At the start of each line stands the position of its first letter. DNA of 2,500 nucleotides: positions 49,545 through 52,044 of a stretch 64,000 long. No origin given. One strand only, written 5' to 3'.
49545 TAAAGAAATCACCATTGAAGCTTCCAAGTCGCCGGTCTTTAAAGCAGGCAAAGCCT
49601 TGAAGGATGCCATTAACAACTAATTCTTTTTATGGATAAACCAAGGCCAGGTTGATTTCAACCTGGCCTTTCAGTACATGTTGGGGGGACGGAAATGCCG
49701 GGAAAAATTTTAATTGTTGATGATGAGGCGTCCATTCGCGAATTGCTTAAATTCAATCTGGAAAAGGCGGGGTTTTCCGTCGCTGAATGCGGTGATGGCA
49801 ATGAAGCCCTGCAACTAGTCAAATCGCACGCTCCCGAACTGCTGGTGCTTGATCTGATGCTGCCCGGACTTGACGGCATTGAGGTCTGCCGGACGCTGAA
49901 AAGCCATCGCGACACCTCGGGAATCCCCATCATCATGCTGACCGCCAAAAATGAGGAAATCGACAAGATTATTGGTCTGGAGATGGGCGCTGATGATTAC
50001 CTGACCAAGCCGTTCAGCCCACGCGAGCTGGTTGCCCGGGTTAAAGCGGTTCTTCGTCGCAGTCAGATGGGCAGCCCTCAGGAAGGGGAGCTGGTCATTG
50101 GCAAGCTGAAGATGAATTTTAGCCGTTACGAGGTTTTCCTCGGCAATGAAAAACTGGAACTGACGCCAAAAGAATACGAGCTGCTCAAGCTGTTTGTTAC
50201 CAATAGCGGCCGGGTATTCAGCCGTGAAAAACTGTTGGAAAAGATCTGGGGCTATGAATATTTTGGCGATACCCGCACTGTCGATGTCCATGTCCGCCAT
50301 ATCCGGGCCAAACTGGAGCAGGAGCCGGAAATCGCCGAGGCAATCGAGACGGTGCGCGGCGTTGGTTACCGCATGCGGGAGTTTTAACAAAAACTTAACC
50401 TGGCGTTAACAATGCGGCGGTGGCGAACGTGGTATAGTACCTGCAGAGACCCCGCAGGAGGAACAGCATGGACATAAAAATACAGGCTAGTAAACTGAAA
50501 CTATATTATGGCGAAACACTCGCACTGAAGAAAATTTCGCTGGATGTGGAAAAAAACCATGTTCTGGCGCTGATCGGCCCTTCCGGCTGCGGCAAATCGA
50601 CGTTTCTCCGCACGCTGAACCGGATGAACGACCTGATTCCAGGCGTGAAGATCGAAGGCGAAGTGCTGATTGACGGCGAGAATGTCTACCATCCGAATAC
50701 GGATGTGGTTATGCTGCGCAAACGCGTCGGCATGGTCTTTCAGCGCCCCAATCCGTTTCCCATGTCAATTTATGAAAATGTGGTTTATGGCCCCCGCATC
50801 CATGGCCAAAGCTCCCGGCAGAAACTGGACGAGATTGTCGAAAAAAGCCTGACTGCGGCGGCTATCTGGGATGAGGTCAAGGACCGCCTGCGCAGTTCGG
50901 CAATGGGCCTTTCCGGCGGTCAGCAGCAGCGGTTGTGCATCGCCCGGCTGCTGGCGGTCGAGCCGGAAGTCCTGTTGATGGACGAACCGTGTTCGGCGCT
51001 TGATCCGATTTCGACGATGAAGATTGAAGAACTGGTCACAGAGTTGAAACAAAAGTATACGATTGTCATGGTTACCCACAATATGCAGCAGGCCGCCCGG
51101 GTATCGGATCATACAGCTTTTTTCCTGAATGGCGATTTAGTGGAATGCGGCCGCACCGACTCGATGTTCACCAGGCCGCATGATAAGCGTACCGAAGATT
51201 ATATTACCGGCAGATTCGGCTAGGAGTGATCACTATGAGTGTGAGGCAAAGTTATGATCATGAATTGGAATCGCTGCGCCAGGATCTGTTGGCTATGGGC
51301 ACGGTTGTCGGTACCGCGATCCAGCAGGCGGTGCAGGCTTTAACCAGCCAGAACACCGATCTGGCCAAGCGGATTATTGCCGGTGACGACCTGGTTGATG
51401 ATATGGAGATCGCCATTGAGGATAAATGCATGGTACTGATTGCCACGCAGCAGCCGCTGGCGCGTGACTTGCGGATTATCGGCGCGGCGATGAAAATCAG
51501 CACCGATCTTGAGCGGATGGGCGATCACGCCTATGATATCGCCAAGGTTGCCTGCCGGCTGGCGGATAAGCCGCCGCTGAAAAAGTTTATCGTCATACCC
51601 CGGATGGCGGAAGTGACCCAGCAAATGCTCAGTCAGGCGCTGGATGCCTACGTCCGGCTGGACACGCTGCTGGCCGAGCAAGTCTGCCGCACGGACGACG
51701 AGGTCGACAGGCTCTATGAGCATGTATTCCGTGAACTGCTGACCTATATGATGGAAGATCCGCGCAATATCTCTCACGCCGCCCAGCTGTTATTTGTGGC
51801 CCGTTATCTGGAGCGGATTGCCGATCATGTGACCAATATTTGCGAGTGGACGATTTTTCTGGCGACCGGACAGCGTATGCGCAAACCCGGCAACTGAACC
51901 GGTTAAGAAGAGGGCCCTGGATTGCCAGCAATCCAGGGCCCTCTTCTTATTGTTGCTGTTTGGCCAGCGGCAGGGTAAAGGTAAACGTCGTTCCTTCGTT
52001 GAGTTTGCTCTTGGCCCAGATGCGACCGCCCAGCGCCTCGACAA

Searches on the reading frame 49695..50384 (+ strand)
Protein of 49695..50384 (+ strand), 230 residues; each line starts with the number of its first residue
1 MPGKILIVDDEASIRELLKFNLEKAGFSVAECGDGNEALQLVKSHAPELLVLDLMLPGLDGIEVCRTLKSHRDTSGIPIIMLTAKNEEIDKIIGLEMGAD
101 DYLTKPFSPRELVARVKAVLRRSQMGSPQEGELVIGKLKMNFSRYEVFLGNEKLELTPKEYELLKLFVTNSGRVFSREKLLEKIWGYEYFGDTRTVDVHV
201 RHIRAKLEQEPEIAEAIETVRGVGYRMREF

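Call 17: search_protein_families(library=pfam, proteins=[window:49695-50384:+], max_evalue=0.001)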
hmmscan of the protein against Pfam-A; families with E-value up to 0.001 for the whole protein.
window:49695-50384:+ (230 aa): 2 families
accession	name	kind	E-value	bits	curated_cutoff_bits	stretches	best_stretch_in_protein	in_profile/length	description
PF00072.30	Response_reg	-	2.5e-33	115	30.2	1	5-117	1-111/111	Response regulator receiver domain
PF00486.34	Trans_reg_C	-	4.6e-31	107.2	26.2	1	152-227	2-77/77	Transcriptional regulatory protein, C terminal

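Call 69: search_protein_families(library=ncbifam, proteins=[window:49695-50384:+], max_evalue=1e-20)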
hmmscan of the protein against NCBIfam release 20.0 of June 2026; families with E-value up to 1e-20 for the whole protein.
window:49695-50384:+ (230 aa): 39 families (the best 25 are shown)
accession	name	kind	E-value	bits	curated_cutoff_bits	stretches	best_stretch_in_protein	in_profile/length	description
TIGR02154.1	PhoB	equivalog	1.4e-80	269.9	296.2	1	3-227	3-225/226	phosphate regulon transcriptional regulator PhoB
NF040534.1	resp_reg_YycF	equivalog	1.5e-78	263.3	340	1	4-229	2-229/231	response regulator YycF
NF040689.1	MtrAB_MtrA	equivalog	3.2e-78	262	300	1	5-227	1-218/219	MtrAB system response regulator MtrA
NF045944.1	ResRegRpaBCyano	equivalog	3.7e-75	252.2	330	1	6-228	1-228/229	response regulator transcription factor RpaB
NF008296.0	PRK11083.1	equivalog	2.2e-68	230.1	273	1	4-228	5-226/228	two-component system response regulator CreB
NF041733.1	resp_reg_CseB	equivalog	3.1e-66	223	350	1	4-228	2-227/228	two-component system response regulator CseB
NF053854.1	RespRegPhoBBctds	equivalog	8.1e-65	218.3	270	1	5-227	1-224/225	two-component system response regulator PhoB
NF033117.2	vanR_ACDEGLN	exception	4.6e-64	216.1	350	1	5-227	1-225/226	VanR-ABDEGLN family response regulator transcription factor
NF007982.1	PRK10710.1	equivalog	8.1e-64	215.4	380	1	4-227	9-227/235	envelope stress response regulator BaeR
NF007546.0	PRK10161.1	equivalog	4.4e-62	209.6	471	1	2-227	2-225/229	phosphate response regulator transcription factor PhoB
NF007005.1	PRK09468.1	equivalog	4.8e-62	209.5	331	1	4-225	5-229/237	osmolarity response regulator transcription factor OmpR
NF033120.0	vanR_FM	exception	3.2e-60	203.6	460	1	5-227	6-229/231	vancomycin resistance response regulator transcription factor, VanR-F/VanR-M family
NF041209.1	resp_regPieR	equivalog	1.4e-56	191.7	450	1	4-229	2-229/231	two component system response regulator PieR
NF000401.1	vanR-A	exception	4.5e-55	186.6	500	1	1-227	1-229/231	vancomycin resistance response regulator transcription factor VanR-A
TIGR01387.1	cztR_silR_copR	subfamily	5.2e-55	186.4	279.2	1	5-226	1-217/218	heavy metal response regulator transcription factor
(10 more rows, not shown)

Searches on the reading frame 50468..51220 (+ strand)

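Call 17: search_protein_families(library=pfam, proteins=[window:50468-51220:+], max_evalue=0.001)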
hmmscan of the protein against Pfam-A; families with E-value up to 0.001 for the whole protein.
window:50468-51220:+ (251 aa): 7 families
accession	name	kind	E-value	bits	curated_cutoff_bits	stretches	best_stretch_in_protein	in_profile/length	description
PF00005.33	ABC_tran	-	2.2e-32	113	25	1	20-175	1-136/137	ABC transporter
PF13304.12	AAA_21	-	1.6e-10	42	27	1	75-206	178-300/304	AAA domain, putative AbiEii toxin, Type IV TA system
PF02463.25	SMC_N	-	4.1e-07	30.1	40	1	21-213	16-206/220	RecF/RecN/SMC N terminal domain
PF03215.21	Rad17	-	5.9e-05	23.5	23.8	1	19-52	34-67/186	Rad17 P-loop domain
PF20703.3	nSTAND1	-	0.00044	20.4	27.1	1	8-48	11-51/379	Novel STAND NTPase 1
PF20720.3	nSTAND3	-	0.00062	19.9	27.2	0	16-50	3-37/155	Novel STAND NTPase 3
PF03193.22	RsgA_GTPase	-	0.00083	19.7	30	0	21-53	98-129/174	RsgA GTPase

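Call 69: search_protein_families(library=ncbifam, proteins=[window:50468-51220:+], max_evalue=1e-20)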
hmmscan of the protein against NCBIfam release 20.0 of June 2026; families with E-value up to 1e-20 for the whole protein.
window:50468-51220:+ (251 aa): 124 families (the best 25 are shown)
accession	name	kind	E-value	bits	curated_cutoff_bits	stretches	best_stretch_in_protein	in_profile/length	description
TIGR00972.1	3a0107s01c2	equivalog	3.6e-125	416.3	343.2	1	5-251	2-248/248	phosphate ABC transporter ATP-binding protein PstB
NF010860.0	PRK14267.1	equivalog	5e-92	308.1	412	1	3-251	3-253/253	phosphate ABC transporter ATP-binding protein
NF010851.0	PRK14258.1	subfamily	1.7e-86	289.9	425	1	5-250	8-260/261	phosphate ABC transporter ATP-binding protein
NF010864.0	PRK14271.1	equivalog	6.3e-78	261.6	561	1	7-249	24-265/276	phosphate ABC transporter ATP-binding protein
NF010840.0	PRK14246.1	equivalog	6.8e-75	252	425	1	6-250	12-256/257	phosphate ABC transporter ATP-binding protein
TIGR04521.1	ECF_ATPase_2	equivalog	1.7e-47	161.9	330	1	16-237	17-236/279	energy-coupling factor transporter ATPase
TIGR01186.1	proV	subfamily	5.6e-47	160.6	326.6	1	15-247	4-231/363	betaine/proline/choline family ABC transporter ATP-binding protein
NF008428.0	PRK11264.1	equivalog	9.8e-47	159.3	406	1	9-246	8-244/250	L-cystine ABC transporter ATP-binding protein TcyN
NF007027.0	PRK09493.1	equivalog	3.4e-46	157.6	379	1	10-246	7-236/240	glutamine ABC transporter ATP-binding protein GlnQ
NF008338.0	PRK11124.1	equivalog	4.7e-44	150.7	369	1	4-246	2-240/242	arginine ABC transporter ATP-binding protein ArtP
TIGR03005.1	ectoine_ehuA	equivalog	3.3e-43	147.7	345.4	1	9-246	5-247/252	ectoine/hydroxyectoine ABC transporter ATP-binding protein EhuA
NF007908.0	PRK10619.1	equivalog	9.3e-41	139.7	466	1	4-248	5-254/257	histidine ABC transporter ATP-binding protein HisP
TIGR04520.1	ECF_ATPase_1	equivalog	5.1e-40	137.6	315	1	7-236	3-226/269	energy-coupling factor transporter ATPase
TIGR03415.1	ABC_choXWV_ATP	equivalog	5.4e-40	137.5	483.75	1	14-246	34-265/382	choline ABC transporter ATP-binding protein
TIGR02314.1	ABC_MetN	equivalog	1.8e-39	135.7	499.7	1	18-247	19-242/343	methionine ABC transporter ATP-binding protein MetN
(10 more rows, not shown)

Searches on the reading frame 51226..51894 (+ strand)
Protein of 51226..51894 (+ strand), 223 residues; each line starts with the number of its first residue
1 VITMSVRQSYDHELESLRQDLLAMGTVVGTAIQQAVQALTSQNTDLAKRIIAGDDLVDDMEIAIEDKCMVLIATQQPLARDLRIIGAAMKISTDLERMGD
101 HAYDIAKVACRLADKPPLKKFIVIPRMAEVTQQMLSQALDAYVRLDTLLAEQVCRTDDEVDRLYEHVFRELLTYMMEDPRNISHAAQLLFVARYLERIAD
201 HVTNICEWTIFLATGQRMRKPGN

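Call 17: search_protein_families(library=pfam, proteins=[window:51226-51894:+], max_evalue=0.001)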
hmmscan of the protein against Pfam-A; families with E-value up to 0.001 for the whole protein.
window:51226-51894:+ (223 aa): 1 family
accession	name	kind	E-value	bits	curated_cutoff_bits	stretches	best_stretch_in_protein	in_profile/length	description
PF01895.24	PhoU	-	3.2e-51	172.1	23.5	2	124-209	1-89/89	PhoU domain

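Call 69: search_protein_families(library=ncbifam, proteins=[window:51226-51894:+], max_evalue=1e-20)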
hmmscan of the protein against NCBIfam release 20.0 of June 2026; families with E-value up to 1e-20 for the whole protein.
window:51226-51894:+ (223 aa): 2 families
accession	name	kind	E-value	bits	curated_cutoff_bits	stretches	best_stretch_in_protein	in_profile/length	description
TIGR02135.1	phoU_full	equivalog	3.6e-74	248.9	130.25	1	9-218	2-212/212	phosphate signaling complex protein PhoU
NF008332.0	PRK11115.1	equivalog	2.6e-59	200.6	342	1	9-220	13-224/239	phosphate signaling complex protein PhoU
